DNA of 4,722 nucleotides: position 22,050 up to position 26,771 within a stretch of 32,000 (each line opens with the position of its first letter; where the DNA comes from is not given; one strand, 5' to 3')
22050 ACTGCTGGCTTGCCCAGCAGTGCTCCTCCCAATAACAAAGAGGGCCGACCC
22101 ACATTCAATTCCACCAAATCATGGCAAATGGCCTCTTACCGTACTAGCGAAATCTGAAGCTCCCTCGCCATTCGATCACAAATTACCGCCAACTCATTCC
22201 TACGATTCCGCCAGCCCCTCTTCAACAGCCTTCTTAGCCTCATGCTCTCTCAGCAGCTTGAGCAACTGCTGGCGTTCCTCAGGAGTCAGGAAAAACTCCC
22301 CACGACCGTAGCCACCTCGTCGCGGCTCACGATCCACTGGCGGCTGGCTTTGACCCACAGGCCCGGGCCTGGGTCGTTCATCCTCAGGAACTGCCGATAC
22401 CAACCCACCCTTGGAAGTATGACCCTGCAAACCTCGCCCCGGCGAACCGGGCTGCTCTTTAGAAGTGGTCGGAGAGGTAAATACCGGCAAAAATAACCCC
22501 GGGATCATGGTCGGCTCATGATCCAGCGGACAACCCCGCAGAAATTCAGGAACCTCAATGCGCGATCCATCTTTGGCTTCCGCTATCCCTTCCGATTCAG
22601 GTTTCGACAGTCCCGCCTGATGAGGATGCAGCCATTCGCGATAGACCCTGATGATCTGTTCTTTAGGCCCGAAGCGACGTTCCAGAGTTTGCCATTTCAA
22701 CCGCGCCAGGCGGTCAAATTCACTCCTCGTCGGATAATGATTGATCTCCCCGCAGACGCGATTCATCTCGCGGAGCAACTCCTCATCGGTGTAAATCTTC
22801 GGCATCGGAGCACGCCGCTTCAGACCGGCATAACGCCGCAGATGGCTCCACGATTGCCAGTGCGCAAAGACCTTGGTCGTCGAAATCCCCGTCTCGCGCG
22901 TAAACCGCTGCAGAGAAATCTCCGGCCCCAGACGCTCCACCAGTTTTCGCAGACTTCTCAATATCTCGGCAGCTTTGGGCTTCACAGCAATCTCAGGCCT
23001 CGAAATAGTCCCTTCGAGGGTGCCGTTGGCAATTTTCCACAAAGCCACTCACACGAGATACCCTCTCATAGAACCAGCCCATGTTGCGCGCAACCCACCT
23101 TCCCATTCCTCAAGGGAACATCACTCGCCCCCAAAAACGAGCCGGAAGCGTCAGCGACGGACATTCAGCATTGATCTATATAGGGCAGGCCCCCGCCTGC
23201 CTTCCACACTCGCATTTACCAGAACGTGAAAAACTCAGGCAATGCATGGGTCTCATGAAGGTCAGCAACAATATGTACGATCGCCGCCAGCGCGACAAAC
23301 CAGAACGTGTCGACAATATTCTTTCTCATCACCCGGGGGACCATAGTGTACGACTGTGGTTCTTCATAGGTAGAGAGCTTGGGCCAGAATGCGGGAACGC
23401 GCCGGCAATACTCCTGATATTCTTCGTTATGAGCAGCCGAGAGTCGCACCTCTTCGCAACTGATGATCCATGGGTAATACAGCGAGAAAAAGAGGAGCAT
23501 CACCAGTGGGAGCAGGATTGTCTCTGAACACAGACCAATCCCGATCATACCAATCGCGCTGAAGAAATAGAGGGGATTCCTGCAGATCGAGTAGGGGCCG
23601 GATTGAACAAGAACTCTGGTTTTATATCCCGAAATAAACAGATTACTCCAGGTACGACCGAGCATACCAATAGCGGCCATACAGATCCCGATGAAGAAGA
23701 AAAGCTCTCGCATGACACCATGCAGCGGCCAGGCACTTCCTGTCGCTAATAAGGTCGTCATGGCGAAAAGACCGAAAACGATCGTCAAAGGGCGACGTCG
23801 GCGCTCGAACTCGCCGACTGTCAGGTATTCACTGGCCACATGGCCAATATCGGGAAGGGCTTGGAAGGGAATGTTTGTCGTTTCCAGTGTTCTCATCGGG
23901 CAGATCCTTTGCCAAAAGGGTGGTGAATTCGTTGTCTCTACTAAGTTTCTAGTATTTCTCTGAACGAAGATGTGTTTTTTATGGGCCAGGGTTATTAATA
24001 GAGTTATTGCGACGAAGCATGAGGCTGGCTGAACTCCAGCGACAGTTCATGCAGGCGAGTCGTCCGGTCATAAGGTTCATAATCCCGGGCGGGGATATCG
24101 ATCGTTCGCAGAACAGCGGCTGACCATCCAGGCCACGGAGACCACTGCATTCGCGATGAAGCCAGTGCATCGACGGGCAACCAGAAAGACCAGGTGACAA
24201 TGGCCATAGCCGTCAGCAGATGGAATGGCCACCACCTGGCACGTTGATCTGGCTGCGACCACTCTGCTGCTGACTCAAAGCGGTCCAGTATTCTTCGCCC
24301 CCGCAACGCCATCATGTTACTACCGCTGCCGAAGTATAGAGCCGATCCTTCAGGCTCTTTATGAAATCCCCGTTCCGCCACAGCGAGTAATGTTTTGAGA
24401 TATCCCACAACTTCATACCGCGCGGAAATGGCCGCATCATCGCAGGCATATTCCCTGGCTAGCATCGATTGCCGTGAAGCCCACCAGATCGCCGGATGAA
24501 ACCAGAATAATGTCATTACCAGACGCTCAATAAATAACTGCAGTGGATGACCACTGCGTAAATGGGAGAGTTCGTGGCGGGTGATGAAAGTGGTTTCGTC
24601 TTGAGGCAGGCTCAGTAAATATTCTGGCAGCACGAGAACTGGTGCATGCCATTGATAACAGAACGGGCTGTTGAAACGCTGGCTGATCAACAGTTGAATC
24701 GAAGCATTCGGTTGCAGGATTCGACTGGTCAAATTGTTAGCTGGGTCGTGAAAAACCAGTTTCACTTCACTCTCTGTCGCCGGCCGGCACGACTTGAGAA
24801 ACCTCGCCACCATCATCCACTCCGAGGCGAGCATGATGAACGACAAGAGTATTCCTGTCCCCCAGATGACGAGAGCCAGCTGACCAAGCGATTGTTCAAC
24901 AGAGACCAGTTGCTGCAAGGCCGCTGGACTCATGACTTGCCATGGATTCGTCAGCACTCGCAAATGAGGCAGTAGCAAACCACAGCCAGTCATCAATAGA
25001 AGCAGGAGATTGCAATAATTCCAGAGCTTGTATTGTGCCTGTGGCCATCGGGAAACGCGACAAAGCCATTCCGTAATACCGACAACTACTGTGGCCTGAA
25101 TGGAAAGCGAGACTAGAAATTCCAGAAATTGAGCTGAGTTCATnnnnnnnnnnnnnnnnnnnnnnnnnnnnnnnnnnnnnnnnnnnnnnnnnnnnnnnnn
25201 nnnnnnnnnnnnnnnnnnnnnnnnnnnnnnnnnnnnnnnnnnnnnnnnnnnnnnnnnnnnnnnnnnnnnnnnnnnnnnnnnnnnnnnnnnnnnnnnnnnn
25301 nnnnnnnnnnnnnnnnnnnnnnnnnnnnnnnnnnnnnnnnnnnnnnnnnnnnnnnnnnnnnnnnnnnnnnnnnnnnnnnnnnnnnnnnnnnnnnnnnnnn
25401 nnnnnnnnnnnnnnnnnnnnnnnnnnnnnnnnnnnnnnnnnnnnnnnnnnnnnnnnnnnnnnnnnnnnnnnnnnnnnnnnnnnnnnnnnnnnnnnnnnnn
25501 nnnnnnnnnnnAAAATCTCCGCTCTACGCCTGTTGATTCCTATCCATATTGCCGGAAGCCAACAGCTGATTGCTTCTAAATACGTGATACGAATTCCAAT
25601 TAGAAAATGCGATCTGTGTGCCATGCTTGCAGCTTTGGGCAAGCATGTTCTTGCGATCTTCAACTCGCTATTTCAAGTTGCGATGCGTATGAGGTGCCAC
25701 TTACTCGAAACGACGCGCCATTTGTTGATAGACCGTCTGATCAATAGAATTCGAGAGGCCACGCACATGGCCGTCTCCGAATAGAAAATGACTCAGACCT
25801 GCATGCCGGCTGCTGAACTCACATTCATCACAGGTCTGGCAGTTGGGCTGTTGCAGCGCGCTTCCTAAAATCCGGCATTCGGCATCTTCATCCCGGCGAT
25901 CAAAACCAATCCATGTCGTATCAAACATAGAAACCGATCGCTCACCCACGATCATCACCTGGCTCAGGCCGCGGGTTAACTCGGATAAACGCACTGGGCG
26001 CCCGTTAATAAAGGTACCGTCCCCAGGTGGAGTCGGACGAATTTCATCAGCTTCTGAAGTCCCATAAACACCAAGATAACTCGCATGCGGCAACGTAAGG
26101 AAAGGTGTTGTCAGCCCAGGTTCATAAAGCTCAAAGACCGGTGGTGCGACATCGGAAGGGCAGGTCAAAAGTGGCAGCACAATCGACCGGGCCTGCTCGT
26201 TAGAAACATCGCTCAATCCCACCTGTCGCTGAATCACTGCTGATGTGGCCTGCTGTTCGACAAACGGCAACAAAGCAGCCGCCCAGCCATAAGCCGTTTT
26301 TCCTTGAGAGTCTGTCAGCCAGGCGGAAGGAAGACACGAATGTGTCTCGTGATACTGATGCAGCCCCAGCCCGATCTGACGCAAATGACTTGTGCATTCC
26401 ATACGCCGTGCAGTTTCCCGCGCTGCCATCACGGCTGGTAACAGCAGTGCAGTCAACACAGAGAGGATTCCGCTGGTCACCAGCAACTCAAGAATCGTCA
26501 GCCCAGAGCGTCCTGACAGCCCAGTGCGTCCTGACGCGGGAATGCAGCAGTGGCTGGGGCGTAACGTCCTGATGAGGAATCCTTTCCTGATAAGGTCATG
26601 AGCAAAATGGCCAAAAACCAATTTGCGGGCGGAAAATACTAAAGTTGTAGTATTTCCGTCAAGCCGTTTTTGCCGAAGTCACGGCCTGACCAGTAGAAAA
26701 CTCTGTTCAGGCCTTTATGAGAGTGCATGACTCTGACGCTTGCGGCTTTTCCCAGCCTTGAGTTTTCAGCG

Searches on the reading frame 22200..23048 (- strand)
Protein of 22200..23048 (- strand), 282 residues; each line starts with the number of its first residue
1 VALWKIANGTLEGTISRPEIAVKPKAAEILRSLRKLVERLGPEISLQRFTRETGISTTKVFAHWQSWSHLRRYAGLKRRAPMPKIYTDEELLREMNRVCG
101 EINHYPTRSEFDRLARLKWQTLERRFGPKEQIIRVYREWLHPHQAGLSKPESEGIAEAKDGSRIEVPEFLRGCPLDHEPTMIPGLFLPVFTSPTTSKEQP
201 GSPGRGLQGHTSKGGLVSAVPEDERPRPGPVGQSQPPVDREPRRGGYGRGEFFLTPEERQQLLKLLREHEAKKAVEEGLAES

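Call 23: search_protein_families(library=pfam, proteins=[window:22200-23048:-], max_evalue=0.001)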
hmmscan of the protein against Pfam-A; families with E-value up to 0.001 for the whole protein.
window:22200-23048:- (282 aa): 1 family
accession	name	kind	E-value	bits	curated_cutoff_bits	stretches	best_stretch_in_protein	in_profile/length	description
PF18780.6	HNH_repeat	-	7.8e-09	36.2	26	1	86-127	1-42/54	Homing endonuclease associated repeat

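Call 74: search_protein_families(library=padloc, proteins=[window:22200-23048:-], max_evalue=0.001)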
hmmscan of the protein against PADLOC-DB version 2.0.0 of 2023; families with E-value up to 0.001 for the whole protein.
window:22200-23048:- (282 aa): 0 families

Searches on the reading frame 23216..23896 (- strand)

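Call 23: search_protein_families(library=pfam, proteins=[window:23216-23896:-], max_evalue=0.001)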
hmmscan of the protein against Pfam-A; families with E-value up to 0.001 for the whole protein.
window:23216-23896:- (226 aa): 2 families
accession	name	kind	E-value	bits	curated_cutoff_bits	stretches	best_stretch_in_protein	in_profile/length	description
PF04191.18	PEMT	-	7.7e-10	39.6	25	1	72-153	20-99/105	Phospholipid methyltransferase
PF04140.19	ICMT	-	3.5e-05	24.6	24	1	73-152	13-93/95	Isoprenylcysteine carboxyl methyltransferase (ICMT) family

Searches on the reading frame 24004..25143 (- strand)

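Call 23: search_protein_families(library=pfam, proteins=[window:24004-25143:-], max_evalue=0.001)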
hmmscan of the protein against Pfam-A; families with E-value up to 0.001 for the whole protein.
window:24004-25143:- (379 aa): 1 family
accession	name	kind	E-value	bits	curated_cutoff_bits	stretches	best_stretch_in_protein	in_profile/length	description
PF05569.17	Peptidase_M56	-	1.8e-22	80.3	31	1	73-257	85-268/296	BlaR1 peptidase M56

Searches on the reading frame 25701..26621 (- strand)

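Call 74: search_protein_families(library=padloc, proteins=[window:25701-26621:-], max_evalue=0.001)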
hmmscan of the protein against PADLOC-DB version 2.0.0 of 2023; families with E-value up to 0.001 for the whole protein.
window:25701-26621:- (306 aa): 0 families

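Call 75: search_protein_families(library=pfam, proteins=[window:25701-26621:-], max_evalue=0.001)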
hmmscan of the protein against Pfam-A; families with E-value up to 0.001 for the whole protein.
window:25701-26621:- (306 aa): 1 family
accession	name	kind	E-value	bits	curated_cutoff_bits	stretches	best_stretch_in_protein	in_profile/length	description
PF07596.16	SBP_bac_10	-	6e-46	158.1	23.3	1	66-295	2-267/268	Protein of unknown function (DUF1559)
